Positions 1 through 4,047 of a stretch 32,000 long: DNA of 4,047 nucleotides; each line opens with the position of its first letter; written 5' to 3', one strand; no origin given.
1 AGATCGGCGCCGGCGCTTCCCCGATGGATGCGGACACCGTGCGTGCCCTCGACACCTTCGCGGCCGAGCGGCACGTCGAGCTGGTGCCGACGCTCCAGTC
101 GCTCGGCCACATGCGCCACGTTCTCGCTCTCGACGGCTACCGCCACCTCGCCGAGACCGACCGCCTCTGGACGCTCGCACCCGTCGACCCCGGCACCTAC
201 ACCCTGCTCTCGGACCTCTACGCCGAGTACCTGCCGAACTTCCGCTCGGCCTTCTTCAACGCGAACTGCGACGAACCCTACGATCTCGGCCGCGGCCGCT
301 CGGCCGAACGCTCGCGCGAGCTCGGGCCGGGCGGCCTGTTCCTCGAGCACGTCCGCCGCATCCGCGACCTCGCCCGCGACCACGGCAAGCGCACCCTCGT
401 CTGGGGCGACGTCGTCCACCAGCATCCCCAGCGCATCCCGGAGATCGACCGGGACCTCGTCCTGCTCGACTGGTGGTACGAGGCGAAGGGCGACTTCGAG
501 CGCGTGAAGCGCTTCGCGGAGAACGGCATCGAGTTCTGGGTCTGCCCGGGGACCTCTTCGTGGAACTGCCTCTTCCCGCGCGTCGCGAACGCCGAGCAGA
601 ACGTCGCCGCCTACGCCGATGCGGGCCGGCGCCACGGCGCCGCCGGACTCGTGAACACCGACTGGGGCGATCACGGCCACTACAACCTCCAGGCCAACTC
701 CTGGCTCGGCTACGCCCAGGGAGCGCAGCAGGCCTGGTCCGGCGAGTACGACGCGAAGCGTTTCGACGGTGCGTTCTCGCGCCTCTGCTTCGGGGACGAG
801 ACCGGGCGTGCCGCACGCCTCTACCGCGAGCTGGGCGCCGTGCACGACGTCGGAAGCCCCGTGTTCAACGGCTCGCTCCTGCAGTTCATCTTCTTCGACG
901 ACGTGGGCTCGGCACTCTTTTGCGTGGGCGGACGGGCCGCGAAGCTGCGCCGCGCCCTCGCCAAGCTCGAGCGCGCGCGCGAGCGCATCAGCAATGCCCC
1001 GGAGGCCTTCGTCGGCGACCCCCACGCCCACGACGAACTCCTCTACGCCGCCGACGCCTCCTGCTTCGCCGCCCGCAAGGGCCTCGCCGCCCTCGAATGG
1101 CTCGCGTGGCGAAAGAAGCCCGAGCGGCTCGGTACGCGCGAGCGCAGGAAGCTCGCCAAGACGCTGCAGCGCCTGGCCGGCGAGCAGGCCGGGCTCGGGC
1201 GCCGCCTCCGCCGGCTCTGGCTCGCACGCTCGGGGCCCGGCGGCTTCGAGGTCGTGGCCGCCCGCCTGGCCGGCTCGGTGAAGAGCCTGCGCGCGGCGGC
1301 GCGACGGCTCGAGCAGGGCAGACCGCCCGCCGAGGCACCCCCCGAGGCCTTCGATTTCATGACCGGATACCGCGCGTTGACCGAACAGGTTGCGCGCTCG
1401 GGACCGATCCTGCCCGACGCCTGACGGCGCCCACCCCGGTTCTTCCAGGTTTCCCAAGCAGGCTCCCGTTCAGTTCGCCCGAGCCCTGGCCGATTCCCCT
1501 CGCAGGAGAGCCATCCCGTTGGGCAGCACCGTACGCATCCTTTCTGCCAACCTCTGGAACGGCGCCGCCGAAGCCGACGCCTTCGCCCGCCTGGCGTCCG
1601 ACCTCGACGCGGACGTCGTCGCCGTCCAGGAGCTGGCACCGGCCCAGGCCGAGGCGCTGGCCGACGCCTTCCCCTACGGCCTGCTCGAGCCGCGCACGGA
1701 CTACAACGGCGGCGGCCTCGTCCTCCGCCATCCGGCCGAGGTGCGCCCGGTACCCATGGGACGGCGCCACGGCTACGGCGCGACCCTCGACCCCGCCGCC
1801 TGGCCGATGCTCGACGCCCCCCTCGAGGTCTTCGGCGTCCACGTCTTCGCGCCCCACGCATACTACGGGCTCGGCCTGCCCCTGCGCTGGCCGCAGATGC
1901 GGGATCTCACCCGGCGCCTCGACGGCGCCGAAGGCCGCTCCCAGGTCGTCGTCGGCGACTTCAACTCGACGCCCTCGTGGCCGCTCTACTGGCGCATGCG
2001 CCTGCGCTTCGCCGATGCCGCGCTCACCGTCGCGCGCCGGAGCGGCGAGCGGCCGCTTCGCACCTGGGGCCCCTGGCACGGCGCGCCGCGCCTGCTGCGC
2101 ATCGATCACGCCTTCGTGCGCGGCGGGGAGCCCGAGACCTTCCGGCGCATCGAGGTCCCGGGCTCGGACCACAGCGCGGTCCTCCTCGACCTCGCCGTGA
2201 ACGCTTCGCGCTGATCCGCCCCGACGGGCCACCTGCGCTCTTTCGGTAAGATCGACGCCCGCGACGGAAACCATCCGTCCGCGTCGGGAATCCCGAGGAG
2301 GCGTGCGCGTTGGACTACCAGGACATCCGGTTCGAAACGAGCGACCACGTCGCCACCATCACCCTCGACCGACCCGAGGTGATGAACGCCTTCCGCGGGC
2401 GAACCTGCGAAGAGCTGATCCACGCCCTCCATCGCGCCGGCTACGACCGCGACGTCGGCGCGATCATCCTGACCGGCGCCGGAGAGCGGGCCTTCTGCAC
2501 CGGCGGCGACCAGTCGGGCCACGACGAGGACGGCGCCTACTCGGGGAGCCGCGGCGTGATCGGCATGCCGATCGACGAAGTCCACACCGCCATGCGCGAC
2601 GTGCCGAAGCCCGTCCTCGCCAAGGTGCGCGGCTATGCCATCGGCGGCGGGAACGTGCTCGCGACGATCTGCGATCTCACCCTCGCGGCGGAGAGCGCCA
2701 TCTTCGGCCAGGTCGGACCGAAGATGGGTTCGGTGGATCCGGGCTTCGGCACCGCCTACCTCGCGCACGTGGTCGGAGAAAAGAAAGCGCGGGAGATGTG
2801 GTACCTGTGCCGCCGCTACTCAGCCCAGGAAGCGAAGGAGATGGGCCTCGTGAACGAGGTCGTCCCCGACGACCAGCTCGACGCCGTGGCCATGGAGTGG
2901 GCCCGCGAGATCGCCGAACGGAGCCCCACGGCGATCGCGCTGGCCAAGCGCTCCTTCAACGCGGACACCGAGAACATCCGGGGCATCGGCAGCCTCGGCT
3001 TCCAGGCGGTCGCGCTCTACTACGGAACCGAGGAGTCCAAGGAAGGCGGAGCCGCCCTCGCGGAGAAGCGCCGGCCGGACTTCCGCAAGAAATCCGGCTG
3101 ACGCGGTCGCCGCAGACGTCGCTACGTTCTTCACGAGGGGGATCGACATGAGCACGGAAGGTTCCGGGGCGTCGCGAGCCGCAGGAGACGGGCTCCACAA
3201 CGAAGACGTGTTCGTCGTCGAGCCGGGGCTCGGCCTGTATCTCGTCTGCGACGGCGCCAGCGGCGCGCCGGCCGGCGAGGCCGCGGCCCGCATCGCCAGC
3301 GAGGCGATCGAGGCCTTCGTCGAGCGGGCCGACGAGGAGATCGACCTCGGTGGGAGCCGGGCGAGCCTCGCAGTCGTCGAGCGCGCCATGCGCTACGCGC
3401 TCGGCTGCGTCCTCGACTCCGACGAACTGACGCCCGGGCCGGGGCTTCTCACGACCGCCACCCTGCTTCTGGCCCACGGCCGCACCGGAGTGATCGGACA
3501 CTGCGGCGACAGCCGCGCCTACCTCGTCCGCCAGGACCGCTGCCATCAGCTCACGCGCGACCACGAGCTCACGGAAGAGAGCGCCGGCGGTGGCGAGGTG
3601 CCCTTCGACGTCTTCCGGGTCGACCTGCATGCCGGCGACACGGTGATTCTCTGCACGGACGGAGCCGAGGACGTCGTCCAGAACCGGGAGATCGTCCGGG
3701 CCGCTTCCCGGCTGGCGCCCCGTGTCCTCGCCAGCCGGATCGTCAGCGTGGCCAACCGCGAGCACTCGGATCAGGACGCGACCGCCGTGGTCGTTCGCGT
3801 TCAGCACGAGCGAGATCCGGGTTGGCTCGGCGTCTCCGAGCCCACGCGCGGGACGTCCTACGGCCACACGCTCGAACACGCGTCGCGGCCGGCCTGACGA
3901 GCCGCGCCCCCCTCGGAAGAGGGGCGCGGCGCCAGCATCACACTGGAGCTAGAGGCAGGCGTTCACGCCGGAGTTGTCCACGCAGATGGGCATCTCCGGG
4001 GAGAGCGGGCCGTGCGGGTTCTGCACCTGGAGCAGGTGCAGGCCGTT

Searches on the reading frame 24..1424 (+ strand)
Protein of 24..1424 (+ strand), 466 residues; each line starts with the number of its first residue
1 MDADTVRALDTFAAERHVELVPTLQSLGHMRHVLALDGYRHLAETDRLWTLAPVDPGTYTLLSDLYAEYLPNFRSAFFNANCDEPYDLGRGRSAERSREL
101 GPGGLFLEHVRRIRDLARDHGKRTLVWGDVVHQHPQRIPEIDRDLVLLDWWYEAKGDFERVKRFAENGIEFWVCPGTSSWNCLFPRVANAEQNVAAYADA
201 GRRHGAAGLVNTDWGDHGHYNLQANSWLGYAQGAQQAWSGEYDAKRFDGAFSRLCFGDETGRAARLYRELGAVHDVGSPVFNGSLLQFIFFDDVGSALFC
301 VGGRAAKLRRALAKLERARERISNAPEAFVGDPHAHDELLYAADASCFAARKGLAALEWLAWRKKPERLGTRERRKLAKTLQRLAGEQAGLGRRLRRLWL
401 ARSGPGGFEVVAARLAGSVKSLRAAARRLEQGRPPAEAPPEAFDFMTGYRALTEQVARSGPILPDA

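Call 53: search_protein_families(library=pfam, proteins=[window:24-1424:+], max_evalue=0.001)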
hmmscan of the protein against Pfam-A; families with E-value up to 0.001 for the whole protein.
window:24-1424:+ (466 aa): 1 family
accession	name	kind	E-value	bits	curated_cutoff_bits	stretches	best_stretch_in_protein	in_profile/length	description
PF00728.28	Glyco_hydro_20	-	1.2e-05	25.2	22.3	1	5-185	79-272/348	Glycosyl hydrolase family 20, catalytic domain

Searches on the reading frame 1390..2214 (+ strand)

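Call 53: search_protein_families(library=pfam, proteins=[window:1390-2214:+], max_evalue=0.001)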
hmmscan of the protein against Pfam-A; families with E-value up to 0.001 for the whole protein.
window:1390-2214:+ (274 aa): 1 family
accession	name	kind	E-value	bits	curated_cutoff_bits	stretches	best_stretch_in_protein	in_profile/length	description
PF03372.29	Exo_endo_phos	-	9.2e-21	75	24.5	1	51-261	1-225/225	Endonuclease/Exonuclease/phosphatase family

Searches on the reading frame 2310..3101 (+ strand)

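Call 53: search_protein_families(library=pfam, proteins=[window:2310-3101:+], max_evalue=0.001)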
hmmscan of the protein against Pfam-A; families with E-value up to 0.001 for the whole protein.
window:2310-3101:+ (263 aa): 3 families
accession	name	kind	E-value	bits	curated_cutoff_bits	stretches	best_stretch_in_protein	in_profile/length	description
PF00378.25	ECH_1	-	1.3e-69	234.8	27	1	10-260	2-250/251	Enoyl-CoA hydratase/isomerase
PF16113.10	ECH_2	-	1.9e-19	70.8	27.2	1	15-203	2-190/335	Enoyl-CoA hydratase/isomerase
PF01343.23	Peptidase_S49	-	0.00019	21.9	24.9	0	96-136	3-43/154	Peptidase family S49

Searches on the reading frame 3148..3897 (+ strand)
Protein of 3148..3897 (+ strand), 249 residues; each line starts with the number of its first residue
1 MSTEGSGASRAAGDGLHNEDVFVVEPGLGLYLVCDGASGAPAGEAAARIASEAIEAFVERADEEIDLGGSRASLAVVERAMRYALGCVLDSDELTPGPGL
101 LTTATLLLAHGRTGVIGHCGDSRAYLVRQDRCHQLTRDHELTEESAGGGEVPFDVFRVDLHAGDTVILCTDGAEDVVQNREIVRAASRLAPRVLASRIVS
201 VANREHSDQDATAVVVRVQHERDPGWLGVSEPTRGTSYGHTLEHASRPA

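Call 53: search_protein_families(library=pfam, proteins=[window:3148-3897:+], max_evalue=0.001)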
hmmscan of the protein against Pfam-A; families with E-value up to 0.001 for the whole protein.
window:3148-3897:+ (249 aa): 3 families
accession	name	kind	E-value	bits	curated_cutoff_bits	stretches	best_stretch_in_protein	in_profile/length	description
PF13672.11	PP2C_2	-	1.5e-11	44.7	24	1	12-184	6-183/209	Protein phosphatase 2C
PF00481.26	PP2C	-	1.2e-07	32.1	20.3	1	102-144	102-145/255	Protein phosphatase 2C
PF07228.17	SpoIIE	-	3.3e-06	27.6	25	1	43-218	16-191/192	Stage II sporulation protein E (SpoIIE)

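Call 75: find_encoding_contigs(protein=window:3148-3897:+, flank=10000, max_places=1)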
Protein window:3148-3897:+ (249 aa): 2 contigs read that carry it; 1 place shown.
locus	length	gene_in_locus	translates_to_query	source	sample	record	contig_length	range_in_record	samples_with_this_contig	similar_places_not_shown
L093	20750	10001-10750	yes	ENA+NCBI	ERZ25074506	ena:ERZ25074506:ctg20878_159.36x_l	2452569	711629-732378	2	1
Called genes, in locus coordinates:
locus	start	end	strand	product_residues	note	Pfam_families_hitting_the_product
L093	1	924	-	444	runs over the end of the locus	PF00890:FAD_binding_2 (weak), PF01266:DAO (weak), PF01494:FAD_binding_3 (weak), PF01593:Amino_oxidase, PF01946:Thi4 (weak), PF03486:HI0933_like (weak), PF07992:Pyr_redox_2 (weak), PF13450:NAD_binding_8, +1 more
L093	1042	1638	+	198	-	PF04542:Sigma70_r2, PF08281:Sigma70_r4_2, PF04545:Sigma70_r4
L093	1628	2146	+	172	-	-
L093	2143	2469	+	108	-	PF13248:Zn_ribbon_3 (weak), PF04024:PspC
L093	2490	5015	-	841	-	PF02065:Melibiase, PF12710:HAD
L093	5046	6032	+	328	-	PF02574:S-methyl_trans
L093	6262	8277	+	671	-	PF02838:Glyco_hydro_20b, PF00728:Glyco_hydro_20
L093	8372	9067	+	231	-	PF03372:Exo_endo_phos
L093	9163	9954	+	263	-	PF00378:ECH_1, PF16113:ECH_2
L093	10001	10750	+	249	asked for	PF00481:PP2C (weak), PF13672:PP2C_2, PF07228:SpoIIE (weak)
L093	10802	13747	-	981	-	PF10282:Lactonase (faint), PF21783:YNCE (faint)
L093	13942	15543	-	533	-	PF00501:AMP-binding, PF13193:AMP-binding_C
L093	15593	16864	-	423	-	PF07690:MFS_1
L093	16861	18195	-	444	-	PF08245:Mur_ligase_M, PF27239:FOL3_C, PF02875:Mur_ligase_C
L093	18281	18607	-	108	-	-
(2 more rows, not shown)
